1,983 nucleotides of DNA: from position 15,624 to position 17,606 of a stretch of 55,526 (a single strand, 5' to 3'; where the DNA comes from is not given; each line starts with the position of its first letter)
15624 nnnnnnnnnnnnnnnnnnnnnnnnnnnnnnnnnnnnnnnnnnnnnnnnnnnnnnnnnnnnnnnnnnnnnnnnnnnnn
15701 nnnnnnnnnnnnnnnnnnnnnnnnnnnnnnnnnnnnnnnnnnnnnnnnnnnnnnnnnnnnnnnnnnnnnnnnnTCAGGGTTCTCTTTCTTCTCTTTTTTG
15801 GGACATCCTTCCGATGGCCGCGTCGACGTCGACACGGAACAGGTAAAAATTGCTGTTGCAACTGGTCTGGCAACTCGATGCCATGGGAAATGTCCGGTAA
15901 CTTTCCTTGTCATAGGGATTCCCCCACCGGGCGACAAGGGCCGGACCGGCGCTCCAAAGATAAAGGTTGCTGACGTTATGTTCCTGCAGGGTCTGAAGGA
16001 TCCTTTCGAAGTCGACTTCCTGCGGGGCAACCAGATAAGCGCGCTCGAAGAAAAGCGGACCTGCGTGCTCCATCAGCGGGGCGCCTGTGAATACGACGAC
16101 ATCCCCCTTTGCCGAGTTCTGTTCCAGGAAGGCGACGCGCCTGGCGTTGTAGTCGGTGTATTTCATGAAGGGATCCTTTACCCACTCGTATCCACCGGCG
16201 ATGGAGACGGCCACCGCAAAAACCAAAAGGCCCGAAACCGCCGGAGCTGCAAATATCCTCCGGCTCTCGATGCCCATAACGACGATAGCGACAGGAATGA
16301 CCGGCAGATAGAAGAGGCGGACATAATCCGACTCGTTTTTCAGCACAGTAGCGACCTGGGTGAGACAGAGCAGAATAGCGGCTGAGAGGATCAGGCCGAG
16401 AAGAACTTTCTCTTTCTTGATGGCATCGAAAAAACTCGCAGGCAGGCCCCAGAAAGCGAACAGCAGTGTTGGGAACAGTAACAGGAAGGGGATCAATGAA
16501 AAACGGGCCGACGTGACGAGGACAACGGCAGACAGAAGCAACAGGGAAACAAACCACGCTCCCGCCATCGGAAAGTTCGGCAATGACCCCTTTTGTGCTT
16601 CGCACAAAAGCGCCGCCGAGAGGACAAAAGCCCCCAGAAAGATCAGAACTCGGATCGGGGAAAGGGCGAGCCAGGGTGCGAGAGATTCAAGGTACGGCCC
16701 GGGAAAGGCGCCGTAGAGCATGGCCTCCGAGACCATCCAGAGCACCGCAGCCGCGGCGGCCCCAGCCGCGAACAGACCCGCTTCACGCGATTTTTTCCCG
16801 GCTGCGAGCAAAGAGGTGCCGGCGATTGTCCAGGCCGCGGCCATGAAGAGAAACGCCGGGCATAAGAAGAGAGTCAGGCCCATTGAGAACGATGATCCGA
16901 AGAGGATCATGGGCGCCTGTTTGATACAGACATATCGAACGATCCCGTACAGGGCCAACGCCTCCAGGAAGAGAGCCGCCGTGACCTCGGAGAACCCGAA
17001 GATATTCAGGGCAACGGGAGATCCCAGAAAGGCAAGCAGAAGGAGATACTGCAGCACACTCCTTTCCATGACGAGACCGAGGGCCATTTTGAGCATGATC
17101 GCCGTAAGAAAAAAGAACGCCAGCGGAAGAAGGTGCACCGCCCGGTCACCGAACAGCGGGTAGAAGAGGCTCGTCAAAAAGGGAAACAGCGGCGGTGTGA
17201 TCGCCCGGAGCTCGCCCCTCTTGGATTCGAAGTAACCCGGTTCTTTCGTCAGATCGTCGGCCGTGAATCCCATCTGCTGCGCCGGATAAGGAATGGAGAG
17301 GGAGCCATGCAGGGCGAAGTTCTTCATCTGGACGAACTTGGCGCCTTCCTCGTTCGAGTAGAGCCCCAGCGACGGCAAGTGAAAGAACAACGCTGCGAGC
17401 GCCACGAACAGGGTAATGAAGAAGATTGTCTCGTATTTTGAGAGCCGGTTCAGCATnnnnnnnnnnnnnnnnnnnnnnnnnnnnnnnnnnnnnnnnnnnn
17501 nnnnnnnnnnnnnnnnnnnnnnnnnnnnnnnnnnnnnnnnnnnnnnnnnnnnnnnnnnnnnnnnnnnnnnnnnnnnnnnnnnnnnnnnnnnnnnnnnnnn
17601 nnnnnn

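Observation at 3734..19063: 15-kb co-directional RiPP-like cluster: four Cys-rich precursors, PqqD, three radical SAM/SPASM enzymes, kinase-like protein, S26 peptidase, transferases and ABC exporter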

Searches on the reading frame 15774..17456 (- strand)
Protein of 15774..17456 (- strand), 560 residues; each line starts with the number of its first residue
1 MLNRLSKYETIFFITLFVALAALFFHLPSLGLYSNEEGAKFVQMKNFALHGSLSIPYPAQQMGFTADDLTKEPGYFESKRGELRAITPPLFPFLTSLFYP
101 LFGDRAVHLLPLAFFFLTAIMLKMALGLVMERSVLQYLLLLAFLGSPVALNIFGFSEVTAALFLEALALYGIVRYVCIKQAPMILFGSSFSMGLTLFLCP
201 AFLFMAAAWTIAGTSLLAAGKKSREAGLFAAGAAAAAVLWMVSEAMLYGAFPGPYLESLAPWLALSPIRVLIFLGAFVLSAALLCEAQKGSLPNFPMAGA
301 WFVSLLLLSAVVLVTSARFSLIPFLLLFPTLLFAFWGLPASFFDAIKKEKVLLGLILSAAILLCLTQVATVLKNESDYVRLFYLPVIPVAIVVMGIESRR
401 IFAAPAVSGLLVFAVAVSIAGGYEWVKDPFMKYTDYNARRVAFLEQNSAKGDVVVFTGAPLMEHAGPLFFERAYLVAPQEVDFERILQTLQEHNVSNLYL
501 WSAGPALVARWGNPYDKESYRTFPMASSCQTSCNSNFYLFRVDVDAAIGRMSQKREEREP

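Call 3: search_protein_families(library=ncbifam, proteins=[window:15774-17456:-], max_evalue=0.01)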
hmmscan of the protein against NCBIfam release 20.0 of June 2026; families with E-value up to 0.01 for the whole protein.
window:15774-17456:- (560 aa): 1 family
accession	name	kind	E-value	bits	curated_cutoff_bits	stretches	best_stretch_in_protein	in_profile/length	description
NF047440.1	LA3751_2_3_fam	subfamily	4.1e-25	88.5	200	2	11-254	3-250/460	LA_3751/LA_3752 family putative glycosyltransferase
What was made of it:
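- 15774..17456 (-): 560-aa polytopic membrane protein, possibly a GT-C-like glycosyltransferase; accessory gene. Weak match to NF047440, the LA_3751/LA_3752 putative glycosyltransferase family (88.5 bits against a cut-off of 200; call 3).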

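Call 5: search_protein_families(library=pfam, proteins=[window:15774-17456:-], max_evalue=0.1)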
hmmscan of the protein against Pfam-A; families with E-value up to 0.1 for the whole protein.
window:15774-17456:- (560 aa): 0 families

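Call 48: search_solved_structures(query=window:15774-17456:-, max_evalue=10)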
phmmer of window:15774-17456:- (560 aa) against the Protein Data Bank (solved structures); distinct sequences matched with E-value up to 10: 1.
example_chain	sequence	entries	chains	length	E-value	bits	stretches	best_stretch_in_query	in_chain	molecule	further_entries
9vnq_A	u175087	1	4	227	1.3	11.3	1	419-480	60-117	Non-homologous end joining protein Ku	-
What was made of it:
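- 15774..17456 (-): No Pfam or PDB sequence match (calls 5, 48).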
